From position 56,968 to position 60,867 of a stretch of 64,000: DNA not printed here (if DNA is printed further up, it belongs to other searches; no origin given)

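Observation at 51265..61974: Candidate undescribed three-gene enzyme system: giant UGDH-like/ATP-grasp protein, a second ATP-grasp protein and a GHMP sugar-kinase fusion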

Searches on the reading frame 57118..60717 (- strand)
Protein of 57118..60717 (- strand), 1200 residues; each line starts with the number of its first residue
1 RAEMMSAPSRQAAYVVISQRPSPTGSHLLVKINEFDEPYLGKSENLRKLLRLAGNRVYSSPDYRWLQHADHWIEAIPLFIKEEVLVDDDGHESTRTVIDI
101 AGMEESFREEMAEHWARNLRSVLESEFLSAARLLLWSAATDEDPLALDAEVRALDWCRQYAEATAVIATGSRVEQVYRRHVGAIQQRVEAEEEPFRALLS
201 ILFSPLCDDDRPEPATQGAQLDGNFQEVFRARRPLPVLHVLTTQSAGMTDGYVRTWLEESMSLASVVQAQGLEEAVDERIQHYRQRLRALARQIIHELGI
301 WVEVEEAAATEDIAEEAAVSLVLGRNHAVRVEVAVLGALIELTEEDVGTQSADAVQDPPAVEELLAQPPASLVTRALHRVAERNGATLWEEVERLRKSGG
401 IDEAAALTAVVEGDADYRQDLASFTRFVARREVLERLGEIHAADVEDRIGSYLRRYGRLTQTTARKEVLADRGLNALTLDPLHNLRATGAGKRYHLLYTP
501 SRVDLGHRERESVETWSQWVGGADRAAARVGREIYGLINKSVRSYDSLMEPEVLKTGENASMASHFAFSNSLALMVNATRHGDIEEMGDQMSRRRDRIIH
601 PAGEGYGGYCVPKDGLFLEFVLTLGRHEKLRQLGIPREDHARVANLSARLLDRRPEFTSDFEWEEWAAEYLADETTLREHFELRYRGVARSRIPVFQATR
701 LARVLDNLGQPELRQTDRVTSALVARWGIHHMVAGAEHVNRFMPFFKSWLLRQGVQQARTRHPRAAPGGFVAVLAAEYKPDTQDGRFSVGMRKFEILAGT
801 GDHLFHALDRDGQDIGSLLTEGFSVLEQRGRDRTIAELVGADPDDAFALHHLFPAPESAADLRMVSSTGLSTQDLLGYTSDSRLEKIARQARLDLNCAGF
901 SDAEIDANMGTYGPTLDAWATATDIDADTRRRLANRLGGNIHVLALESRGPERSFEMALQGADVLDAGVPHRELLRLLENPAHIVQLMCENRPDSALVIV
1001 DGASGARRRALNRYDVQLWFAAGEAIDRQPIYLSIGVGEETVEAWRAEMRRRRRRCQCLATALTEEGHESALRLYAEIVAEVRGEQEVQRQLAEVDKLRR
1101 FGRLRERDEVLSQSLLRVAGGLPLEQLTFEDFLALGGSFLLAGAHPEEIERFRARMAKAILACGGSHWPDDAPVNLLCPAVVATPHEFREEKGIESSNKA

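Call 23: find_related_loci(query=window:57118-60717:-, collection=metagenome_contigs, flank=10000)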
Query window:57118-60717:- (1200 aa) in metagenome_contigs; peptide patterns used: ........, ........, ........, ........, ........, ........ (x = any residue, [..] = any of these).
65 stretches matched a pattern; 11 encode a relative of the query (tblastn E <= 1e-3); 11 distinct loci.
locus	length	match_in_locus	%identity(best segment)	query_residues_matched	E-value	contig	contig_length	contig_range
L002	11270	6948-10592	60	1-1200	0e+0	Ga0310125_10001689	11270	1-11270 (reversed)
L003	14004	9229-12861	56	1-1200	0e+0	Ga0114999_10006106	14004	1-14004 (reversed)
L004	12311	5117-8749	56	1-1200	0e+0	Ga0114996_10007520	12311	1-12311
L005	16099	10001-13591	56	5-1200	0e+0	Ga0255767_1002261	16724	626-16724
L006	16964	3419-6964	56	1-1200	0e+0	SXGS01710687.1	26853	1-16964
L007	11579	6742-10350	50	1-1200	0e+0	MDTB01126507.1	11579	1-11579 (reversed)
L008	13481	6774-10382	50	1-1200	0e+0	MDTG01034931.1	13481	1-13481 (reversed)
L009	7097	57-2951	62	232-1200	0e+0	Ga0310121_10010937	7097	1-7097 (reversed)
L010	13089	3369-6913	59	1-1200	0e+0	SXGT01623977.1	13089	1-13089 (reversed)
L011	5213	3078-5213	53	1-705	0e+0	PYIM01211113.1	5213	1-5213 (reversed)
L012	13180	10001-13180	60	1-1037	0e+0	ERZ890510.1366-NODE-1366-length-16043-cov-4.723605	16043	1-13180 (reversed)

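Call 31: search_protein_families(library=pfam, proteins=[L004:2118-3722:+, L004:11241-12311:+], max_evalue=0.01)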
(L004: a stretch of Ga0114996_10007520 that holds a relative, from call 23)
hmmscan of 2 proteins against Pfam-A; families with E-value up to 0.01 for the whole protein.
L004:2118-3722:+ (535 aa): 2 families
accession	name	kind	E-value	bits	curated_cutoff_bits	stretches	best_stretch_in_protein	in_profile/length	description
PF08668.18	HDOD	-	9.7e-31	107.2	22.9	2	185-289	2-110/196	HDOD domain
PF04057.18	Rep-A_N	-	0.0013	19.1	26.7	1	351-395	42-86/101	Replication factor-A protein 1, N-terminal domain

L004:11241-12311:+ (357 aa): 0 families

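Call 34: search_protein_representatives(protein=window:57118-60717:-)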
Query: 1200 residues. Proteins with E-value up to 0.001 (for the whole library): 255; up to 1e-10: 112; up to 1e-30: 80. The best 150 are listed.
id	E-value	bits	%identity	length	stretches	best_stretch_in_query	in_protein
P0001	0.0e+00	1282.7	56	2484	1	1-1200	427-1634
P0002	0.0e+00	1082.8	51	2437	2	231-1200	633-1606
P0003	0.0e+00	1081.9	53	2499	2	231-1200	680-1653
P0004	5.6e-242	822.6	52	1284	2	229-832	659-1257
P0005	1.6e-223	761.4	42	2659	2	234-1164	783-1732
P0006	4.9e-214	730.0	40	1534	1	70-1161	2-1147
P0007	1.9e-210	718.1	52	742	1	268-1018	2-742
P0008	6.0e-207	706.6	38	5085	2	7-829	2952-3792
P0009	1.7e-204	698.4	53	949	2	221-727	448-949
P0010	3.5e-190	651.0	44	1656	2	219-1000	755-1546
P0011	5.0e-188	643.9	41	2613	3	230-832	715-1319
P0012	3.8e-176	604.5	37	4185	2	7-838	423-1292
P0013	9.0e-158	543.7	49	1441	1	611-1200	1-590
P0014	2.0e-152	526.0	53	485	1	509-982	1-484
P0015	1.4e-141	490.1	35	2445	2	4-815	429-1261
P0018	2.1e-128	446.4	37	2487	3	229-823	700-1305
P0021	3.5e-118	412.6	35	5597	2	228-1195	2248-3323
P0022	3.9e-116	405.8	36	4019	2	227-1193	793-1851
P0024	3.0e-115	402.8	35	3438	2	226-1160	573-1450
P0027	1.7e-114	400.4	35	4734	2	229-1194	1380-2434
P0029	1.1e-104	367.9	30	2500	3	11-814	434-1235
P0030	9.1e-103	361.5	32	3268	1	12-1195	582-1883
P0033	6.3e-96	338.9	33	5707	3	215-827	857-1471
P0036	1.7e-91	324.2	37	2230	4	451-804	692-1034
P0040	4.5e-82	293.0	33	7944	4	477-974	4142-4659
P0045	3.6e-71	256.9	31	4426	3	828-1162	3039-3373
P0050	1.5e-66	241.5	29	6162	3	855-1157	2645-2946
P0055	1.1e-62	228.7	32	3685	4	266-817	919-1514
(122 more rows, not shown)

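Call 38: list_cluster_members(proteins=[P0001, P0002, P0005, P0008, P0012, P0021, P0022, P0033, P0040, P0050])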
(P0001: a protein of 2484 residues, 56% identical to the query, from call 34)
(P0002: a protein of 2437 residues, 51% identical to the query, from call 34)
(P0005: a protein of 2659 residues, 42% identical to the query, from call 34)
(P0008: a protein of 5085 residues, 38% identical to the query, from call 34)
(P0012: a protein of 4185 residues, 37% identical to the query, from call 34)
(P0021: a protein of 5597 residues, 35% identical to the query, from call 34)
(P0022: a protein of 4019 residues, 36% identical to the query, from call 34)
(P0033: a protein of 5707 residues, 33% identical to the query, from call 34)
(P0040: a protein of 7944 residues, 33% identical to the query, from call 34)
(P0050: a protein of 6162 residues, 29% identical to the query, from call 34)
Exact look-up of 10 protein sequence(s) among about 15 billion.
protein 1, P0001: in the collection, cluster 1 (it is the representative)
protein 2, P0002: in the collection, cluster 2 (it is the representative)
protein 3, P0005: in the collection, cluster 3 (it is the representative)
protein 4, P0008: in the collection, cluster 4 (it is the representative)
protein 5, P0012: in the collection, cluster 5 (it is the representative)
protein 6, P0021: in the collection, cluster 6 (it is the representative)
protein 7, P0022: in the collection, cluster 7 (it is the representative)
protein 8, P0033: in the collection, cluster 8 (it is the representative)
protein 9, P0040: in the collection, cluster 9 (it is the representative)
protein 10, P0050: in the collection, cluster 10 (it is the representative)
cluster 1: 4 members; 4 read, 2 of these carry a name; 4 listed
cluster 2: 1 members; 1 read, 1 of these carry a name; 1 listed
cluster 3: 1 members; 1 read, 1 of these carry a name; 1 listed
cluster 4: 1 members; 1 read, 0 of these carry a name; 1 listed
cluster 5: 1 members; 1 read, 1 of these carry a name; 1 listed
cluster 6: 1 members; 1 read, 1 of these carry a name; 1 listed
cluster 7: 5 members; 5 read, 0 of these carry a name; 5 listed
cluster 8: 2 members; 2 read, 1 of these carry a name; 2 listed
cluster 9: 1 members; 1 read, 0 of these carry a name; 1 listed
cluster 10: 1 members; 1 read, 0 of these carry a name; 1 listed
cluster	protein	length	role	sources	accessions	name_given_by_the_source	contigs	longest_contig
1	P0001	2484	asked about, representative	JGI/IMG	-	-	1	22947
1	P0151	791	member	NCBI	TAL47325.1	MAG: hypothetical protein EPN89_08835, partial [Methylovulum sp.]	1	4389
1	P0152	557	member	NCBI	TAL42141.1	MAG: hypothetical protein EPN89_17985, partial [Methylovulum sp.]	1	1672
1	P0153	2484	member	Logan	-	-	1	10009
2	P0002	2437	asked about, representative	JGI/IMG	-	hypothetical protein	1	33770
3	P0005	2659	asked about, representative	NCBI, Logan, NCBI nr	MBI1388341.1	MAG: hypothetical protein GC154_07830 [bacterium] | hypothetical protein [bacterium]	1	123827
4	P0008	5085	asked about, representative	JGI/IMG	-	-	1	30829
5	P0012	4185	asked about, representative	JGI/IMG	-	galactokinase/mevalonate kinase-like predicted kinase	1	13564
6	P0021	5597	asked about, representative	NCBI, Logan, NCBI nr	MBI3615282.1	MAG: hypothetical protein HY211_02075 [Candidatus Omnitrophica bacterium] | hypothetical protein [Candidatus Omnitrophota bacterium]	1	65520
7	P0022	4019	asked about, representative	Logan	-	-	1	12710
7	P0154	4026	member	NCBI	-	-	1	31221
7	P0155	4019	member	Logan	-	-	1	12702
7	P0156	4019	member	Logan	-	-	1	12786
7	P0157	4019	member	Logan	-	-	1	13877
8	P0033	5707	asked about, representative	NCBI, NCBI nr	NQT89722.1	MAG: hypothetical protein HQ558_00515 [Candidatus Omnitrophica bacterium] | hypothetical protein [Candidatus Omnitrophota bacterium]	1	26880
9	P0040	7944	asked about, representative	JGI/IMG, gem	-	-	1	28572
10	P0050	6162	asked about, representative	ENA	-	-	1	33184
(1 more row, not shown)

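Call 55: search_protein_families(library=pfam, proteins=[P0012, P0045], max_evalue=0.001)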
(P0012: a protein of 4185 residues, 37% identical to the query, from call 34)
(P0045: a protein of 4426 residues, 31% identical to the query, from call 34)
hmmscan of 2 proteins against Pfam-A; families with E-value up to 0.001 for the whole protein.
P0012 (4185 aa): 2 families
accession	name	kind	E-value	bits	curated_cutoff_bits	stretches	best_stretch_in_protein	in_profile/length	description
PF00288.32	GHMP_kinases_N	-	3.8e-06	27.4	22.3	1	3548-3617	11-79/87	GHMP kinases N terminal domain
PF00984.24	UDPG_MGDP_dh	-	0.00043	20.8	25.4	0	1002-1067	4-68/94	UDP-glucose/GDP-mannose dehydrogenase family, central domain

P0045 (4426 aa): 1 family
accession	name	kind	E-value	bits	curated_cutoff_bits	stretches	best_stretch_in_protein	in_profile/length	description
PF02599.21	CsrA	-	4.5e-08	33.4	27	0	1224-1247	2-25/53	Global regulator protein family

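Call 69: find_encoding_contigs(protein=P0005, flank=10000, max_places=2)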
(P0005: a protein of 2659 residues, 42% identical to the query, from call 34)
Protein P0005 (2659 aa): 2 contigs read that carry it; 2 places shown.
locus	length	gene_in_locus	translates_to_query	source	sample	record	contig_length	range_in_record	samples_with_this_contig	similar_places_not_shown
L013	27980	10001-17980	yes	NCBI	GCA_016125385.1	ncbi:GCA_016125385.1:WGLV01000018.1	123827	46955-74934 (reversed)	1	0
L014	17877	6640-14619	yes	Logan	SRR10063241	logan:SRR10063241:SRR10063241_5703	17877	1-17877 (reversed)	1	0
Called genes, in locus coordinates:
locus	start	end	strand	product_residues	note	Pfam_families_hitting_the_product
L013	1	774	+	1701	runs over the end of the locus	PF01835:MG2, PF17791:MG3, PF07703:A2M_BRD, PF00207:A2M, PF07678:TED_complement, PF13243:SQHop_cyclase_C (weak), PF07677:A2M_recep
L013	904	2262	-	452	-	PF02447:GntP_permease, PF03600:CitMHS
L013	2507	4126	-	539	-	PF00890:FAD_binding_2, PF01266:DAO (weak), PF02910:Succ_DH_flav_C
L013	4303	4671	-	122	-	PF02261:Asp_decarbox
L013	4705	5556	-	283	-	PF02569:Pantoate_ligase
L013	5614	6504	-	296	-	PF02548:Pantoate_transf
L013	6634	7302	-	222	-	PF06888:Put_Phosphatase, PF12710:HAD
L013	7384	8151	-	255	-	PF13489:Methyltransf_23, PF01209:Ubie_methyltran (weak), PF13847:Methyltransf_31, PF08241:Methyltransf_11, PF13649:Methyltransf_25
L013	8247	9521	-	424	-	PF00994:MoCF_biosynth, PF18146:CinA_KH, PF02464:CinA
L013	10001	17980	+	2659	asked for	PF00984:UDPG_MGDP_dh (weak)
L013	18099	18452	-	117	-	PF02152:FolB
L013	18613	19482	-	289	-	PF20434:BD-FAE, PF07859:Abhydrolase_3, PF00326:Peptidase_S9 (weak)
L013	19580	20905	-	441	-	PF01839:FG-GAP (faint), PF13517:FG-GAP_3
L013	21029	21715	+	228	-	PF00072:Response_reg, PF23198:PDE8A_N (faint), PF00486:Trans_reg_C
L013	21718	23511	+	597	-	PF00672:HAMP (weak), PF00989:PAS, PF08448:PAS_4, PF00512:HisKA, PF02518:HATPase_c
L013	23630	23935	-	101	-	-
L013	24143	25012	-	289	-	PF00404:Dockerin_1 (weak)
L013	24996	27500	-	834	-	PF00801:PKD (faint), PF19077:Big_13 (faint), PF07495:Y_Y_Y (faint)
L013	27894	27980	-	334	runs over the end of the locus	PF06144:DNA_pol3_delta (faint), PF21694:DNA_pol3_delta_C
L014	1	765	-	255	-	?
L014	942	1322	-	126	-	PF02261:Asp_decarbox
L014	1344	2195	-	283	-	PF02569:Pantoate_ligase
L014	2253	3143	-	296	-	PF02548:Pantoate_transf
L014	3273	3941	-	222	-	PF06888:Put_Phosphatase, PF12710:HAD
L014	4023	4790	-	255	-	PF13489:Methyltransf_23, PF01209:Ubie_methyltran (weak), PF13847:Methyltransf_31, PF08241:Methyltransf_11, PF13649:Methyltransf_25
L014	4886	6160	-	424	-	PF00994:MoCF_biosynth, PF18146:CinA_KH, PF02464:CinA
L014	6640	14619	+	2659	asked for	PF00984:UDPG_MGDP_dh (weak)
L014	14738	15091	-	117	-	PF02152:FolB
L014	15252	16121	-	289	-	PF20434:BD-FAE, PF07859:Abhydrolase_3, PF00326:Peptidase_S9 (weak)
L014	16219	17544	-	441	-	PF01839:FG-GAP (faint), PF13517:FG-GAP_3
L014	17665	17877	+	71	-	?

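Call 70: find_encoding_contigs(protein=P0002, flank=8000, max_places=1)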
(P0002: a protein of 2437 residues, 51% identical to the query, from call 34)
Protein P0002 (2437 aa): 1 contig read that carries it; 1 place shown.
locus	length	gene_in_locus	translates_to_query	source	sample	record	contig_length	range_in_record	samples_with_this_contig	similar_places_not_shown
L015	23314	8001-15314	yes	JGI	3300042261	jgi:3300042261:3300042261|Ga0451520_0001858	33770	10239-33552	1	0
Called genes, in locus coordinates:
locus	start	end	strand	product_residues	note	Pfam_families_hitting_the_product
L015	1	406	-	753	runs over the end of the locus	PF00515:TPR_1 (weak), PF07719:TPR_2 (weak), PF23914:TPR_CcmH_CycH, PF13424:TPR_12, PF14559:TPR_19 (weak), PF07719:TPR_2 (weak), PF13432:TPR_16, PF13424:TPR_12, +22 more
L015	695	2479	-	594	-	-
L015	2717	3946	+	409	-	PF03215:Rad17 (weak), PF00005:ABC_tran, PF13304:AAA_21 (faint), PF17912:OB_MalK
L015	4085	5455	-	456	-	PF02878:PGM_PMM_I, PF02879:PGM_PMM_II, PF02880:PGM_PMM_III, PF00408:PGM_PMM_IV (weak)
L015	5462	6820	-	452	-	PF02878:PGM_PMM_I, PF02879:PGM_PMM_II, PF02880:PGM_PMM_III, PF00408:PGM_PMM_IV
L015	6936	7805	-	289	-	PF00165:HTH_AraC, PF12833:HTH_18, PF00165:HTH_AraC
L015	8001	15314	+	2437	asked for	PF00984:UDPG_MGDP_dh (weak)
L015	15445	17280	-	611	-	PF02368:Big_2, PF26182:Ig_NUP210_5th (weak), PF26918:Ig_Eae (weak)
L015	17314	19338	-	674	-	PF26182:Ig_NUP210_5th (faint), PF02368:Big_2 (weak)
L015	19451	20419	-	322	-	PF01208:URO-D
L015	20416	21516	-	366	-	PF01208:URO-D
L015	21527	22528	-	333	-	PF01408:GFO_IDH_MocA, PF22725:GFO_IDH_MocA_C3, PF02894:GFO_IDH_MocA_C (faint)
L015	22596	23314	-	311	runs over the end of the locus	?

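Call 71: find_encoding_contigs(protein=P0015, flank=8000, max_places=1)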
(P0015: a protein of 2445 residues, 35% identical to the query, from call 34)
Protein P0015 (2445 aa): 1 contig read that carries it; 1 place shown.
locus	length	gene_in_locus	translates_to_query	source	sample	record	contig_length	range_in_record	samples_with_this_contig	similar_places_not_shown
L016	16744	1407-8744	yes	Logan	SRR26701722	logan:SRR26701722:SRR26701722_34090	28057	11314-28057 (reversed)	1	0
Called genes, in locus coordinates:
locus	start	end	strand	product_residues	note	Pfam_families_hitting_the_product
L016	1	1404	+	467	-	?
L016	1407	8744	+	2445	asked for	PF02955:GSH-S_ATP (weak)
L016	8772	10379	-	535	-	PF10509:GalKase_gal_bdg, PF00288:GHMP_kinases_N, PF08544:GHMP_kinases_C (weak)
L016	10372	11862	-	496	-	PF00483:NTP_transferase, PF12804:NTP_transf_3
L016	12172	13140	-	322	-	PF00480:ROK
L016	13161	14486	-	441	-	PF05496:RuvB_N, PF00158:Sigma54_activat (faint), PF00004:AAA, PF01078:Mg_chelatase (faint), PF07728:AAA_5 (weak), PF13173:AAA_14, PF16193:AAA_assoc_2, PF12002:MgsA_C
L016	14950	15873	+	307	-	PF04055:Radical_SAM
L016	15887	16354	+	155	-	PF14489:QueF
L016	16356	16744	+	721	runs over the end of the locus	PF19773:DUF6259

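Call 72: find_encoding_contigs(protein=P0011, flank=8000, max_places=1)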
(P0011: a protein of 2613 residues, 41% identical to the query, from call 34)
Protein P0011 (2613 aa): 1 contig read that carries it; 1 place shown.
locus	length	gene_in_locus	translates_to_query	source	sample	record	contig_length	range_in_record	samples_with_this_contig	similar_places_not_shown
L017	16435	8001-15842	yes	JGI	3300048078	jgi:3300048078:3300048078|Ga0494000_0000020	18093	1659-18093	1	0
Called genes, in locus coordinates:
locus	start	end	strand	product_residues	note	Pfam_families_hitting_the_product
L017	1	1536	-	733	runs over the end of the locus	-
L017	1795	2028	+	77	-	-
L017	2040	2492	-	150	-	PF09835:DUF2062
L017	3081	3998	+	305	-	PF01757:Acyl_transf_3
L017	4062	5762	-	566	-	PF00501:AMP-binding, PF13193:AMP-binding_C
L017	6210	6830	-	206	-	-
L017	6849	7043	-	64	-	-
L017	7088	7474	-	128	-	PF01850:PIN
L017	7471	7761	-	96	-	PF02604:PhdYeFM_antitox (faint)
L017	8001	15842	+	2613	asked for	-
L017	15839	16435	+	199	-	?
